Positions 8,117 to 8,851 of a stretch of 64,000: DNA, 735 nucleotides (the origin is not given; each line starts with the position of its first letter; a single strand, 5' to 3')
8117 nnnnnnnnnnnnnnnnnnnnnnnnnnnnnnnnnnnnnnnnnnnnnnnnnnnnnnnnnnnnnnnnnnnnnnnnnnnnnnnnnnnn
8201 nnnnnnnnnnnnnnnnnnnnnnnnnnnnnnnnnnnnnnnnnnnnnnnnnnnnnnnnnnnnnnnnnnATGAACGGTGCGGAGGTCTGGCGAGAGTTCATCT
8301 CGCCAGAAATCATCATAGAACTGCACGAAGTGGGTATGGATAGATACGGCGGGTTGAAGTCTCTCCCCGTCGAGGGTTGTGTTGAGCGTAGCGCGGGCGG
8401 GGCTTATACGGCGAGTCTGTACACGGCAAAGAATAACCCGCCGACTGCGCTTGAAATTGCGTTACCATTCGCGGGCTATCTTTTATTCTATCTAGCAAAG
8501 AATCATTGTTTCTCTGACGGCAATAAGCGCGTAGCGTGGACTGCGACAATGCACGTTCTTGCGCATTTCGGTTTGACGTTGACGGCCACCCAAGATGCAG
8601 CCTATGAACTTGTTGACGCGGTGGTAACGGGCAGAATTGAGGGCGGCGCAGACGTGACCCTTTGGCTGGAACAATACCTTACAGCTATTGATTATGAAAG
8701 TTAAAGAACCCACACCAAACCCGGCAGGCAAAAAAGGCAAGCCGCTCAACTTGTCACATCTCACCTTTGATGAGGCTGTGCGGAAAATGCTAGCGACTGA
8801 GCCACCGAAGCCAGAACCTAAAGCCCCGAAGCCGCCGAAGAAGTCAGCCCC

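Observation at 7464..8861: Doc toxin with non-canonical partners: a 268-aa upstream protein and a 55-aa Lys/Pro-rich downstream ORF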

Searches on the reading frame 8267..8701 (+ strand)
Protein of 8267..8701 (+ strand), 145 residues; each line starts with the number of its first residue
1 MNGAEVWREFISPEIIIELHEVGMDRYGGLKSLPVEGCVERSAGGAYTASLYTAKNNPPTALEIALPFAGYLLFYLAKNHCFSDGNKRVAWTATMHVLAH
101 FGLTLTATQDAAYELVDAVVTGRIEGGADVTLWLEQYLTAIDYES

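Call 3: search_protein_families(library=pfam, proteins=[window:8267-8701:+], max_evalue=1)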
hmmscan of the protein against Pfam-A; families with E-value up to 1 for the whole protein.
window:8267-8701:+ (145 aa): 1 family
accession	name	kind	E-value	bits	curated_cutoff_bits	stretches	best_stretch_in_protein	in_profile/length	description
PF02661.23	Fic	-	2.5e-08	35.1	24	1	11-98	2-93/93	Fic/DOC family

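Call 5: search_protein_families(library=ncbifam, proteins=[window:8267-8701:+], max_evalue=1)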
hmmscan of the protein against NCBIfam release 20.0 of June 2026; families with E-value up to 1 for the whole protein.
window:8267-8701:+ (145 aa): 1 family
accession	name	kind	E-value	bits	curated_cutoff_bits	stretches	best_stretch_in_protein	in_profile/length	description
TIGR01550.1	DOC_P1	subfamily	4.9e-08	33.2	38.65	1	69-117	55-103/122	type II toxin-antitoxin system death-on-curing family toxin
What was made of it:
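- On Fic/Doc superfamily, Doc subfamily: 33.2 bits against a cut-off of 38.65 (call 5).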

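Call 6: search_protein_families(library=padloc, proteins=[window:8267-8701:+], max_evalue=1)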
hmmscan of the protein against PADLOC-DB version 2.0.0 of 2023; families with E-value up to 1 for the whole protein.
window:8267-8701:+ (145 aa): 5 families
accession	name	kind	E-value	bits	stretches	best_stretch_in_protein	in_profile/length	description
PDLC04963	PDC-S23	-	1.1e-05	23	1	69-102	232-265/312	-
PDLC04965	PDC-S23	-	1.5e-05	22.5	1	69-106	249-286/327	-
PDLC04848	PDC-S05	-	0.0003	18.4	1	69-91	213-235/291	-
PDLC04718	PDC-M59B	-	0.0021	16.2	1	70-100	58-88/159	-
PDLC04964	PDC-S23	-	0.041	11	1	71-91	254-274/331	-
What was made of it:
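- The Doc gives weak hits to PADLOC candidate defence families PDC-S23, PDC-S05 and PDC-M59B (call 6).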

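Call 20: search_solved_structures(query=window:8267-8701:+, max_evalue=0.01, show_alignments=2)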
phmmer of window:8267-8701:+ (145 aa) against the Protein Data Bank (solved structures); distinct sequences matched with E-value up to 0.01: 3.
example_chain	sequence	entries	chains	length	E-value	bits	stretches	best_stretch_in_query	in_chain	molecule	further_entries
3k33_A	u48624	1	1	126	5.5e-07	32.7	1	10-125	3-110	Death on curing protein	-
3dd7_A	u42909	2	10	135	4.4e-06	29.8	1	10-125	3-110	Death on curing protein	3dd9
3kh2_A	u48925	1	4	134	8.5e-06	28.9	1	10-125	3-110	Death on curing protein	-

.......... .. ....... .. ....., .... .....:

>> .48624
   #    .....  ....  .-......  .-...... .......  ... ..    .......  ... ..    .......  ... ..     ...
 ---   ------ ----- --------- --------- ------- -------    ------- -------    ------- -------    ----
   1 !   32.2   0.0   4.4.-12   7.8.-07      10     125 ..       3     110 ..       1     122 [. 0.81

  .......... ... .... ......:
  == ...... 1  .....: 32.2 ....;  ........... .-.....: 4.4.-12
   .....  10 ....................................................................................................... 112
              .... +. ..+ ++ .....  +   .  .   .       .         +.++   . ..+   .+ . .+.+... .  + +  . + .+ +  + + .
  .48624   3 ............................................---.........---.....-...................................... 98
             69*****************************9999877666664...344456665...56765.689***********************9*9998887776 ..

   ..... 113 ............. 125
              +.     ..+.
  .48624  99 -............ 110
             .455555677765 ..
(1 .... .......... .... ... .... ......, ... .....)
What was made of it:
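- On Fic/Doc superfamily, Doc subfamily: Query residues 10-125 align to 3K33 residues 3-110, E 5.5e-7 (call 20).
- Checked: It aligns with residues 3-110 of P1 Doc 3K33 at E 5.5e-7 (call 20).
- The protein aligns over its full length with P1 Doc (call 20).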

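Call 21: find_homologous_proteins(query=window:8267-8701:+)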
Query window:8267-8701:+ (145 aa): 37 proteins with E <= 0.001 among 62 candidates.
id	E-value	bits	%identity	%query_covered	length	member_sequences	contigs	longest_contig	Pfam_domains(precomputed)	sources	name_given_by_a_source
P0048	1.6e-92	325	100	100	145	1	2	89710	PF02661.24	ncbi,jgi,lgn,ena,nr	ncbi:MAG TPA: Fic family protein [Pyrinomonadaceae bacterium]|nr:Fic family protein [Pyrinomonadacea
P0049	2.4e-85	301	91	100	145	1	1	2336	PF02661.24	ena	-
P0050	1.6e-80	286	86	100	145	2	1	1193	PF02661.24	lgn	-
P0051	1.8e-75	270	82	100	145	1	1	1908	PF02661.24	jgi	jgi:death-on-curing protein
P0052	1.6e-70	253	77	100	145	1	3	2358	PF02661.24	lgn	-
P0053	1.8e-66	240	73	99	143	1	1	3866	PF02661.24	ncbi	-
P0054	1.2e-62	228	72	96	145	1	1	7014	PF02661.24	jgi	jgi:death on curing protein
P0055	2.0e-59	217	70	98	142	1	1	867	PF02661.24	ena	-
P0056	3.9e-56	207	68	97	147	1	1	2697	PF02661.24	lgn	-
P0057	1.6e-53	198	65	99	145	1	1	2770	PF02661.24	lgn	-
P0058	1.1e-51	192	65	98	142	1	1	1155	PF02661.24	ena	-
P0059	2.9e-51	191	63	97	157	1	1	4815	PF02661.24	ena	-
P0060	6.2e-51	190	62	97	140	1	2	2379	PF02661.24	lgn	-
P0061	4.1e-50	187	63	95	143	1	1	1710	PF02661.24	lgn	-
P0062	1.8e-49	185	63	97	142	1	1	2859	PF02661.24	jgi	jgi:death on curing protein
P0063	2.4e-49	185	60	97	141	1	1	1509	PF02661.24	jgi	jgi:death on curing protein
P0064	2.3e-47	178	62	97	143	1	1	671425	PF02661.24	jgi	jgi:death-on-curing protein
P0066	1.5e-40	156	49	95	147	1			PF02661.24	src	-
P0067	5.5e-39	151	51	95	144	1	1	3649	PF02661.24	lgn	-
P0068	3.8e-38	148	65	75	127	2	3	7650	PF02661.24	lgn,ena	-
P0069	2.8e-35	139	48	98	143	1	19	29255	PF02661.24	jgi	jgi:death-on-curing protein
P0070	1.0e-29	121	43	95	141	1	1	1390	PF02661.24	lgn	-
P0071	3.3e-29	119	45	97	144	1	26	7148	PF02661.24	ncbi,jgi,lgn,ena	-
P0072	1.3e-28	118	42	96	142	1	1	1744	PF02661.24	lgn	-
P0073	1.3e-28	117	45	97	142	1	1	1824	PF02661.24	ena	-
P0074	5.2e-28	116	46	100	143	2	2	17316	PF02661.24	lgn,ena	-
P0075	5.9e-28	115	45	95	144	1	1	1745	PF02661.24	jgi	jgi:death-on-curing protein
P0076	6.3e-22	96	40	93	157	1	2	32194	PF02661.24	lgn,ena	-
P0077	1.1e-21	95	38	93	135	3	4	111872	PF02661.24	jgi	jgi:death on curing protein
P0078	2.1e-21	94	46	76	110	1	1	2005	PF02661.24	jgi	jgi:death-on-curing protein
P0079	2.1e-18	84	42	86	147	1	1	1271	PF02661.24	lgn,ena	-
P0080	2.3e-16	78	41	79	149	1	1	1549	PF02661.24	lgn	-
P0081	1.5e-11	62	37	86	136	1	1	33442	PF02661.24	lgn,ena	-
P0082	4.3e-6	45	37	79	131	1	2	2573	PF02661.24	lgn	-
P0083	1.2e-5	43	35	88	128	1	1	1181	PF02661.24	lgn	-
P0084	3.3e-4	38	35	78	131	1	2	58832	PF02661.24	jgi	jgi:death-on-curing protein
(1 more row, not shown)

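Call 41: search_protein_families(library=phrogs, proteins=[window:8267-8701:+], max_evalue=1)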
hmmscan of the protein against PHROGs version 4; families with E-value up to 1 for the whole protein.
window:8267-8701:+ (145 aa): 3 families
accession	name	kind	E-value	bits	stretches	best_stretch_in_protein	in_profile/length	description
phrog_577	-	moron, auxiliary metabolic gene and host takeover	7.3e-17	62.5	1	9-141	3-127/128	Doc-like toxin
phrog_18015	-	unknown function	0.0028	18.1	1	71-115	62-107/244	-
phrog_11900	-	unknown function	0.027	14.9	1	75-104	152-181/230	-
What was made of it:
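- Checked: It matches Pfam Fic PF02661 at E 2.5e-8, above the gathering score (call 3), and PHROG 577 'Doc-like toxin' at E 7e-17 over the full length (call 41).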

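Call 43: find_encoding_contigs(protein=P0077, flank=3000, max_places=3)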
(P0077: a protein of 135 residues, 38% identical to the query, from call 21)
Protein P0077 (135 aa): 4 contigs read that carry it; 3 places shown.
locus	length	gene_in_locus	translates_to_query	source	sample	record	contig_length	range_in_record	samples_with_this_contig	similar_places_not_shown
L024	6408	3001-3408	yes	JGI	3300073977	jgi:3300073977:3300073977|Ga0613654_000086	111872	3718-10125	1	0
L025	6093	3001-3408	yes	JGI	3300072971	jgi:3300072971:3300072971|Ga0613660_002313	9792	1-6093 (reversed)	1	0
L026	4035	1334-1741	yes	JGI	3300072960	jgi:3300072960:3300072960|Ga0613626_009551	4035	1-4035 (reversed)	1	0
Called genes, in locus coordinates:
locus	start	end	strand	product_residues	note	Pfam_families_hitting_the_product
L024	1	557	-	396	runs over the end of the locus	-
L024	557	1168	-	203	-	-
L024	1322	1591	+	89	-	PF12760:Zn_ribbon_IS1595 (weak)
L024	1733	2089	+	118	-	PF12762:DDE_Tnp_IS1595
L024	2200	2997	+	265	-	-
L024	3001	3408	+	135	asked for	PF02661:Fic (weak)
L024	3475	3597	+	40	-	-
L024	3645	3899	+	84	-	-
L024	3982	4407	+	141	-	-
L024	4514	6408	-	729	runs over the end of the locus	PF00486:Trans_reg_C, PF07676:PD40 (faint), PF26549:Tricorn_N (faint), PF26550:Tricorn_2nd (faint)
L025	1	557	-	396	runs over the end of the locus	-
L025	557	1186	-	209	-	-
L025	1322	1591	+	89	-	PF12760:Zn_ribbon_IS1595 (weak)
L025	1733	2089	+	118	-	PF12762:DDE_Tnp_IS1595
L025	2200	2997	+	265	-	-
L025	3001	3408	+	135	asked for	PF02661:Fic (weak)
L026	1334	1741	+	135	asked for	PF02661:Fic (weak)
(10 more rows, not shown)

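Call 44: find_encoding_contigs(protein=P0069, flank=3000, max_places=4)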
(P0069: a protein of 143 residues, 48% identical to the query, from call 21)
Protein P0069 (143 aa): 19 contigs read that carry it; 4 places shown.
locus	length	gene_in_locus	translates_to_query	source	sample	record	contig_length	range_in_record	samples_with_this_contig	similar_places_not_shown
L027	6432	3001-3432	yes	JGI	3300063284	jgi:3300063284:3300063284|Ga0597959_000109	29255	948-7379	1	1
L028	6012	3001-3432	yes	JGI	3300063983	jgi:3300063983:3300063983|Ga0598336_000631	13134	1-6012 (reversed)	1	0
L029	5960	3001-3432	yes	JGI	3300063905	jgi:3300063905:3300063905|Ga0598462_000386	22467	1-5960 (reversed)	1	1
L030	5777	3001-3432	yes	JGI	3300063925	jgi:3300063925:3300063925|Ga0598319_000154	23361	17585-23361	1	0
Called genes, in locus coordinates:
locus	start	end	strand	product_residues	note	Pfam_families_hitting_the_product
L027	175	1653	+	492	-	-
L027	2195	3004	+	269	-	-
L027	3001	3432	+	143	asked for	PF02661:Fic (weak)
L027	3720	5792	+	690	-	PF00176:SNF2-rel_dom (faint), PF04851:ResIII (weak), PF00270:DEAD (faint)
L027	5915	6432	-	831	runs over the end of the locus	PF09364:XFP_N, PF03894:XFP, PF09363:XFP_C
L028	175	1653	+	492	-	-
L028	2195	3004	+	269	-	-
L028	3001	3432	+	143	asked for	PF02661:Fic (weak)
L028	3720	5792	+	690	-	PF00176:SNF2-rel_dom (faint), PF04851:ResIII (weak), PF00270:DEAD (faint)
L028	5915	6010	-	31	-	?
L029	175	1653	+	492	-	-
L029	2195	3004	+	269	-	-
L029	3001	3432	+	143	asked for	PF02661:Fic (weak)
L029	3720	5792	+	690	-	PF00176:SNF2-rel_dom (faint), PF04851:ResIII (weak), PF00270:DEAD (faint)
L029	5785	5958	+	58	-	?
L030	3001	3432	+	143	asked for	PF02661:Fic (weak)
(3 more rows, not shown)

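Call 45: find_encoding_contigs(protein=P0071, flank=3000, max_places=4)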
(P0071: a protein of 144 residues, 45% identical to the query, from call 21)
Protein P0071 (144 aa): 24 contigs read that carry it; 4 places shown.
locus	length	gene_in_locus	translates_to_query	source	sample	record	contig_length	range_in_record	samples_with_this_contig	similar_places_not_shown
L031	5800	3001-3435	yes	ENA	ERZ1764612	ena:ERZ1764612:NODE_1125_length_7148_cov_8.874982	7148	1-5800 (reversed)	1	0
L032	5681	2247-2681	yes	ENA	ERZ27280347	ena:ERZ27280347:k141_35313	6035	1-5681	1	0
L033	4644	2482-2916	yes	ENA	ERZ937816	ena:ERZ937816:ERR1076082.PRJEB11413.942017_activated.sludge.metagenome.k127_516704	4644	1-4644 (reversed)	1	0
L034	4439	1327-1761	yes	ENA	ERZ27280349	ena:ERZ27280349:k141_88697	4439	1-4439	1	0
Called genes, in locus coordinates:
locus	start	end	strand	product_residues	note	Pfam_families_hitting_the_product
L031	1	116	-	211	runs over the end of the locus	-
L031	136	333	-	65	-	-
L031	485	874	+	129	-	-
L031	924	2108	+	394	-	PF00589:Phage_integrase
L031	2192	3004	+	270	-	-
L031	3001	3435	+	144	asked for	PF02661:Fic (weak)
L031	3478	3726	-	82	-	PF09720:Unstab_antitox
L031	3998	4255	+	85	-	-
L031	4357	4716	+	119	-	-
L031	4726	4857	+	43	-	-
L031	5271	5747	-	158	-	-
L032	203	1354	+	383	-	PF00589:Phage_integrase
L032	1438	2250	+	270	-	-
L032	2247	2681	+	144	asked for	PF02661:Fic (weak)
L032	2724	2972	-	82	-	PF09720:Unstab_antitox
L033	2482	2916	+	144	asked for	PF02661:Fic (weak)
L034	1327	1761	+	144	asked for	PF02661:Fic (weak)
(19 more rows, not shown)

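Call 46: find_encoding_contigs(protein=P0081, flank=2500, max_places=2)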
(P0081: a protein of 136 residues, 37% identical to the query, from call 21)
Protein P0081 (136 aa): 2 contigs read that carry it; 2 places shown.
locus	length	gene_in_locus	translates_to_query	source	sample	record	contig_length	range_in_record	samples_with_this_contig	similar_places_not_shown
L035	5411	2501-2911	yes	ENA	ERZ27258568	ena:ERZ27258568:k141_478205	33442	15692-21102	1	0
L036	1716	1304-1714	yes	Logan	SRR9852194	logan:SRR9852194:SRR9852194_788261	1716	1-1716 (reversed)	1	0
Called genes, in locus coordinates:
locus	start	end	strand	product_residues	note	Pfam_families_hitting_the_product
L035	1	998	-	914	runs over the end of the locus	-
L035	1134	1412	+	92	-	-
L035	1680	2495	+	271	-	-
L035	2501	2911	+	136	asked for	PF02661:Fic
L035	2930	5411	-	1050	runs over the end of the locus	PF01555:N6_N4_Mtase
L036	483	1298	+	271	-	-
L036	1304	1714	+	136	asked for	PF02661:Fic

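Call 47: find_encoding_contigs(protein=P0084, flank=2500, max_places=2)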
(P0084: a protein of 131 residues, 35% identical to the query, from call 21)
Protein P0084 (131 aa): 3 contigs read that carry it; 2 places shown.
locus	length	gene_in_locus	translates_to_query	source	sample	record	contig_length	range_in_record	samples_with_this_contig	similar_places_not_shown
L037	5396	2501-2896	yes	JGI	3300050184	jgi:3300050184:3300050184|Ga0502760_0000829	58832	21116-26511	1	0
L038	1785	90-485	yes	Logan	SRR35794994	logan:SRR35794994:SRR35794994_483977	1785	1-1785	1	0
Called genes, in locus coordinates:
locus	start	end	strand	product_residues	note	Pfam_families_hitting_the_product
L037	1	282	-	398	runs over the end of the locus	PF01757:Acyl_transf_3 (faint), PF07786:HGSNAT_cat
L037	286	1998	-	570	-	-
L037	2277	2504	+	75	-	PF04014:MazE_antitoxin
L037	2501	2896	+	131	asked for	PF02661:Fic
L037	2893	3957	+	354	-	PF01636:APH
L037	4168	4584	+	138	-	PF00472:RF-1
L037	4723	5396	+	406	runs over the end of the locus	PF00413:Peptidase_M10 (weak), PF01400:Astacin (faint)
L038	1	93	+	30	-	?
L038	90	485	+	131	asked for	PF02661:Fic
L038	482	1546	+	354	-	PF01636:APH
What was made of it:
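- On Canonical phd-doc type II TA: A Doc relative at 35% identity does have a MazE partner (call 47).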
